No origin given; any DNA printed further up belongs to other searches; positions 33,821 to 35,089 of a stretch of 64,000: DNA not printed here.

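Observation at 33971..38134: Extracytoplasmic propeller/Y_Y_Y sensor fused to a SpoIIE/PP2C phosphatase, preceded by an unknown secreted protein, with no partner-switching genes nearby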

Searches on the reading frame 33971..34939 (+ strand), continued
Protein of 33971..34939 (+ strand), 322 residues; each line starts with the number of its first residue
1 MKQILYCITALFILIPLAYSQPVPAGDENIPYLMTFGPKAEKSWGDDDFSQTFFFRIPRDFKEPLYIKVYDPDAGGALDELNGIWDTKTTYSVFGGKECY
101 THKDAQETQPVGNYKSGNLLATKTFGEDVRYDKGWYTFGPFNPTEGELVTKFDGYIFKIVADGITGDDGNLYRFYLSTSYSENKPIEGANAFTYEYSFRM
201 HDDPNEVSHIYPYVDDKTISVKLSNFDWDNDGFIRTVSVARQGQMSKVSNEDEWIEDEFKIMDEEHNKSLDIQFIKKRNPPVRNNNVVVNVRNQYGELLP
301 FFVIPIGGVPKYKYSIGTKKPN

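Call 73: search_protein_families(library=pfam, proteins=[P0304, P0323, P0325, P0337, P0359, P0376, P0287, P0322, P0375], max_evalue=0.0001)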
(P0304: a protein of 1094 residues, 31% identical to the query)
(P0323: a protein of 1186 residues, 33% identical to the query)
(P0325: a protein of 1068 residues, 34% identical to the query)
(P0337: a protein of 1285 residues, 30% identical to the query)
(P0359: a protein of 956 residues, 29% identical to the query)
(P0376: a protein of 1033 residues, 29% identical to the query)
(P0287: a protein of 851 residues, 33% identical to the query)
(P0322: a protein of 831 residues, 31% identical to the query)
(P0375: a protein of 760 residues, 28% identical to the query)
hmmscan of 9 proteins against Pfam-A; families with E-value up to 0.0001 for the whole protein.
P0304 (1094 aa): 6 families
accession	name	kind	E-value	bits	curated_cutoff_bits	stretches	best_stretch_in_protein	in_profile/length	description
PF18911.6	PKD_4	-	1.1e-139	455.2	27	8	826-907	2-82/85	PKD domain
PF00801.26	PKD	-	8.1e-73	240.9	23.5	6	412-466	18-72/80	PKD domain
PF22352.2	K319L-like_PKD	-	2.1e-26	92.2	27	1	486-564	1-84/84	K319L-like, PKD domain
PF21027.3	Sde0182_C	-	2.2e-15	57.5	27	0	670-723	3-54/83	Cellulose-binding protein Sde0182, C-terminal domain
PF02010.21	REJ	-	5.3e-11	42.2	25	1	443-520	45-129/452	REJ domain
PF16820.11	PKD_3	-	1.3e-07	31.7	26.3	0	341-370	35-64/68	PKD-like domain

P0323 (1186 aa): 14 families
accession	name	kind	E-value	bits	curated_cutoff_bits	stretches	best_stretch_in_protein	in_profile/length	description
PF18911.6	PKD_4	-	1.9e-246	797.4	27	10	659-742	1-85/85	PKD domain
PF00801.26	PKD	-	5.2e-134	437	23.5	10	493-560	9-76/80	PKD domain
PF22352.2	K319L-like_PKD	-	1.4e-62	208.1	27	4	576-658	1-84/84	K319L-like, PKD domain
PF21027.3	Sde0182_C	-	8.6e-28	97.2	27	0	857-882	1-27/83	Cellulose-binding protein Sde0182, C-terminal domain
PF02010.21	REJ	-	2.1e-15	56.8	25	0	529-613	41-132/452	REJ domain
PF17963.7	Big_9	-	1.7e-11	45.3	23.6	0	569-650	1-86/89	Bacterial Ig domain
PF23194.1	NOMO_5th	-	4.2e-11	43.5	27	0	894-934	44-86/89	NOMO fifth transthyretin-like domain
PF18981.6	InlK_D3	-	9.7e-11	42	25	0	627-657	46-74/75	Internalin K domain (D3/D4)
PF14347.11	DUF4399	-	5.2e-09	36.8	28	0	629-658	59-90/91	Domain of unknown function (DUF4399)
PF07495.19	Y_Y_Y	-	4.8e-08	33.2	26.6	0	610-658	17-64/65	Y_Y_Y domain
PF05345.18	He_PIG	-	1.1e-07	32.6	24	0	497-565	15-94/96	Putative Ig domain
PF16403.11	Bact_surface_Ig-like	-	1.2e-06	28.9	27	0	537-561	43-67/71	Bacterial surface protein, Ig-like domain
PF13027.11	DUF3888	-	1.8e-05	25.5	22.2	0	623-659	37-74/87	Protein of unknown function (DUF3888)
PF15418.12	DUF4625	-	6.8e-05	23.6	27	0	715-735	104-124/131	Domain of unknown function (DUF4625)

P0325 (1068 aa): 10 families
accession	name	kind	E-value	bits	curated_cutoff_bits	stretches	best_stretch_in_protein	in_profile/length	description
PF18911.6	PKD_4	-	1.4e-189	615.2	27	9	643-726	1-85/85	PKD domain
PF00801.26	PKD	-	4.4e-99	325.1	23.5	8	739-805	8-74/80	PKD domain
PF22352.2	K319L-like_PKD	-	2.3e-48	162.6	27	3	563-633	1-78/84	K319L-like, PKD domain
PF21027.3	Sde0182_C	-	2.4e-22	79.8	27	0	922-941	2-21/83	Cellulose-binding protein Sde0182, C-terminal domain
PF02010.21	REJ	-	1.1e-17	64.3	25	0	699-773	48-132/452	REJ domain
PF14347.11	DUF4399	-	2.6e-10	40.9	28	0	681-728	46-90/91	Domain of unknown function (DUF4399)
PF07495.19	Y_Y_Y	-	1.4e-05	25.3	26.6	0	780-815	30-64/65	Y_Y_Y domain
PF13115.11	YtkA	-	2.9e-05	25.1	25.9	0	649-708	18-73/85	YtkA-like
PF23194.1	NOMO_5th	-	5.4e-05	23.9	27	0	611-647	46-84/89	NOMO fifth transthyretin-like domain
PF18981.6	InlK_D3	-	7.9e-05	23.1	25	0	783-803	45-65/75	Internalin K domain (D3/D4)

P0337 (1285 aa): 7 families
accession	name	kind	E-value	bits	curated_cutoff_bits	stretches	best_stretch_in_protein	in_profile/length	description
PF18911.6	PKD_4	-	1.2e-238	772.4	27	11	998-1080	1-83/85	PKD domain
PF00801.26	PKD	-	1.6e-131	429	23.5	11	742-812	4-74/80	PKD domain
PF22352.2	K319L-like_PKD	-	2.8e-54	181.5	27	4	570-640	1-79/84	K319L-like, PKD domain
PF21027.3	Sde0182_C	-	2.3e-15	57.4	27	0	928-949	1-23/83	Cellulose-binding protein Sde0182, C-terminal domain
PF02010.21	REJ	-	1.4e-10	40.8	25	0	792-863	50-128/452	REJ domain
PF07495.19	Y_Y_Y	-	3.8e-06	27.1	26.6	0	786-822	29-64/65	Y_Y_Y domain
PF14347.11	DUF4399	-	1.2e-05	26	28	0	603-649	47-88/91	Domain of unknown function (DUF4399)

P0359 (956 aa): 8 families
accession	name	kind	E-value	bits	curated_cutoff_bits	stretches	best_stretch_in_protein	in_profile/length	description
PF18911.6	PKD_4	-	4.8e-173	562.2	27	8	727-811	1-85/85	PKD domain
PF00801.26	PKD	-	2.9e-94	309.6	23.5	6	482-546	12-76/80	PKD domain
PF22352.2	K319L-like_PKD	-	2.4e-39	133.6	27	4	649-717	2-78/84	K319L-like, PKD domain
PF21027.3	Sde0182_C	-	2.8e-11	44.3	27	0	312-332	1-21/83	Cellulose-binding protein Sde0182, C-terminal domain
PF16967.11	TcfC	-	2.6e-07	30.5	29.4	0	514-544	32-61/68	E-set like domain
PF07495.19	Y_Y_Y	-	1.3e-06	28.6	26.6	0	772-813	24-64/65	Y_Y_Y domain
PF14347.11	DUF4399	-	1.4e-06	29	28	0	515-554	49-90/91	Domain of unknown function (DUF4399)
PF13027.11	DUF3888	-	1.8e-05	25.5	22.2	0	430-474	35-79/87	Protein of unknown function (DUF3888)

P0376 (1033 aa): 8 families
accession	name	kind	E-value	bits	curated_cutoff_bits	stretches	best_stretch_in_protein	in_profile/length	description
PF18911.6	PKD_4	-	4.4e-196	636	27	8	933-1017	1-85/85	PKD domain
PF00801.26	PKD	-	7.7e-104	340.3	23.5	8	416-473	13-70/80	PKD domain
PF22352.2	K319L-like_PKD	-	3.4e-33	113.9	27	2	509-579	11-84/84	K319L-like, PKD domain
PF21027.3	Sde0182_C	-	2.1e-28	99.2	27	0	953-978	3-29/83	Cellulose-binding protein Sde0182, C-terminal domain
PF02010.21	REJ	-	3.3e-11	42.9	25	0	818-885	53-127/452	REJ domain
PF13027.11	DUF3888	-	3.9e-06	27.6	22.2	0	985-1032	38-86/87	Protein of unknown function (DUF3888)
PF08329.16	ChitinaseA_N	-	7.1e-06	26.2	21.2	0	896-928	74-104/133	Chitinase A, N-terminal domain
PF14347.11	DUF4399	-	3.2e-05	24.6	28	0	449-488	50-89/91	Domain of unknown function (DUF4399)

P0287 (851 aa): 5 families
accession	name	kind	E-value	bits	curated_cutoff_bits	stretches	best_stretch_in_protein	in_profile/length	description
PF18911.6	PKD_4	-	1.4e-142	464.5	27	6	580-662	1-83/85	PKD domain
PF00801.26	PKD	-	1.3e-71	237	23.5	6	333-391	17-75/80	PKD domain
PF22352.2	K319L-like_PKD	-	1.5e-23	83.1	27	0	331-394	12-81/84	K319L-like, PKD domain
PF21027.3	Sde0182_C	-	1.6e-23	83.5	27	0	333-398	2-63/83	Cellulose-binding protein Sde0182, C-terminal domain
PF02010.21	REJ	-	3.2e-10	39.6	25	0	332-448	101-254/452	REJ domain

P0322 (831 aa): 6 families
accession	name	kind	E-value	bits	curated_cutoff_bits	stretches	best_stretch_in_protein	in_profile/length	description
PF18911.6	PKD_4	-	4.9e-95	312.2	27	6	728-808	1-81/85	PKD domain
PF00801.26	PKD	-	4.5e-53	177.6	23.5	4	660-719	17-76/80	PKD domain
PF22352.2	K319L-like_PKD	-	7.5e-16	58.4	27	0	480-555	4-84/84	K319L-like, PKD domain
PF16820.11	PKD_3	-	1.6e-10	41.2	26.3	1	329-362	31-64/68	PKD-like domain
PF21027.3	Sde0182_C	-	3.2e-09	37.7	27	0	660-680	2-23/83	Cellulose-binding protein Sde0182, C-terminal domain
PF06832.18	BiPBP_C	-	2.6e-05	24.5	26.8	0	330-364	44-80/90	Penicillin-Binding Protein C-terminus Family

P0375 (760 aa): 6 families
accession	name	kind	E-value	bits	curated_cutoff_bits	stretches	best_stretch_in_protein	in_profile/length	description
PF18911.6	PKD_4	-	5e-106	347.4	27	5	488-572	1-85/85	PKD domain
PF00801.26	PKD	-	1.1e-56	189.3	23.5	4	498-565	8-75/80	PKD domain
PF22352.2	K319L-like_PKD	-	1.9e-23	82.7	27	3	495-566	1-79/84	K319L-like, PKD domain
PF18981.6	InlK_D3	-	3.3e-11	43.6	25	0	721-749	46-75/75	Internalin K domain (D3/D4)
PF21027.3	Sde0182_C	-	1.5e-06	29.2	27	0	685-704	2-21/83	Cellulose-binding protein Sde0182, C-terminal domain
PF05345.18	He_PIG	-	2.1e-05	25.3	24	0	632-661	69-95/96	Putative Ig domain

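Call 90: search_protein_families(library=pfam, proteins=[L089:7182-11273:+, L108:8896-11430:+, L097:3662-4690:+, L097:4734-5738:+, L097:1806-2312:+, L093:4848-7022:+, L093:8105-9781:-], max_evalue=0.001)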
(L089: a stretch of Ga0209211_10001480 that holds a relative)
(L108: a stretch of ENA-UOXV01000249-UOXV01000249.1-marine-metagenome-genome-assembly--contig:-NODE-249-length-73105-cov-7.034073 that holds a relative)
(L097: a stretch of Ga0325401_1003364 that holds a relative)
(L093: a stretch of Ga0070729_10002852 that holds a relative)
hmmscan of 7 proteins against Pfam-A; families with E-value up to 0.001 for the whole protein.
L089:7182-11273:+ (1363 aa): 10 families
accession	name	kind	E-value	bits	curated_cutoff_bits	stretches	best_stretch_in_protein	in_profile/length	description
PF07494.17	Reg_prop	-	4.8e-43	140.1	20.4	2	477-500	1-24/24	Two component regulator propeller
PF13426.13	PAS_9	-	1.6e-22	80.2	27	2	956-1057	2-102/103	PAS domain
PF07228.17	SpoIIE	-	1.4e-13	51.7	25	1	1137-1362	3-190/192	Stage II sporulation protein E (SpoIIE)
PF08448.16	PAS_4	-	9.7e-13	48.8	23.1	1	956-1058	6-107/110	PAS fold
PF08447.18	PAS_3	-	1.4e-12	48.1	25.6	1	970-1050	4-86/89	PAS fold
PF07495.19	Y_Y_Y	-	1.5e-10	41.2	26.6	1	683-735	2-54/65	Y_Y_Y domain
PF00989.32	PAS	-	6e-09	36.3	22.6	1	954-1049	10-106/113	PAS fold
PF13188.13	PAS_8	-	8e-09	35.5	21.8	1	952-990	8-44/65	PAS domain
PF08450.18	SGL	-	0.00034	20.7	26.3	0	405-580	12-199/246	SMP-30/Gluconolactonase/LRE-like region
PF15533.11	Ntox33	-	0.00077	20.3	28.4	0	300-330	22-53/65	Bacterial toxin 33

L108:8896-11430:+ (844 aa): 2 families
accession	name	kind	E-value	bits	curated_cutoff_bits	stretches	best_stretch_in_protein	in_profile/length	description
PF07494.17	Reg_prop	-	1.3e-20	71.2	20.4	0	462-483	1-22/24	Two component regulator propeller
PF07495.19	Y_Y_Y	-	1.1e-12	48.1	26.6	1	676-729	2-54/65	Y_Y_Y domain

L097:3662-4690:+ (342 aa): 3 families
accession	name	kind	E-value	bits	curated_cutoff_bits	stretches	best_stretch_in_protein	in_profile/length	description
PF12836.13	HHH_3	-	3.7e-39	133.1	27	3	282-341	6-65/65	Helix-hairpin-helix motif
PF14579.12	HHH_6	-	0.00038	21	25.6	0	298-324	33-59/90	Helix-hairpin-helix motif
PF21687.3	T2SSK_1st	-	0.00095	20.3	26.2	0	307-340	69-102/107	Type II secretion system (T2SS), protein K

L097:4734-5738:+ (334 aa): 0 families

L097:1806-2312:+ (168 aa): 0 families

L093:4848-7022:+ (724 aa): 3 families
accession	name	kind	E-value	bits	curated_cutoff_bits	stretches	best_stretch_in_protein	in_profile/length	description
PF00691.25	OmpA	-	3.8e-16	59.7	27.2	1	619-716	1-98/98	OmpA family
PF18911.6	PKD_4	-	7.9e-10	39.1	27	1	321-360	31-70/85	PKD domain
PF00801.26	PKD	-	3.9e-07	30.4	23.5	1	323-360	28-67/80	PKD domain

L093:8105-9781:- (558 aa): 1 family
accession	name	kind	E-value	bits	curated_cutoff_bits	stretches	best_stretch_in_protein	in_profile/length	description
PF01268.25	FTHFS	-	1.2e-258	859.4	27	1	6-558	3-556/556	Formate--tetrahydrofolate ligase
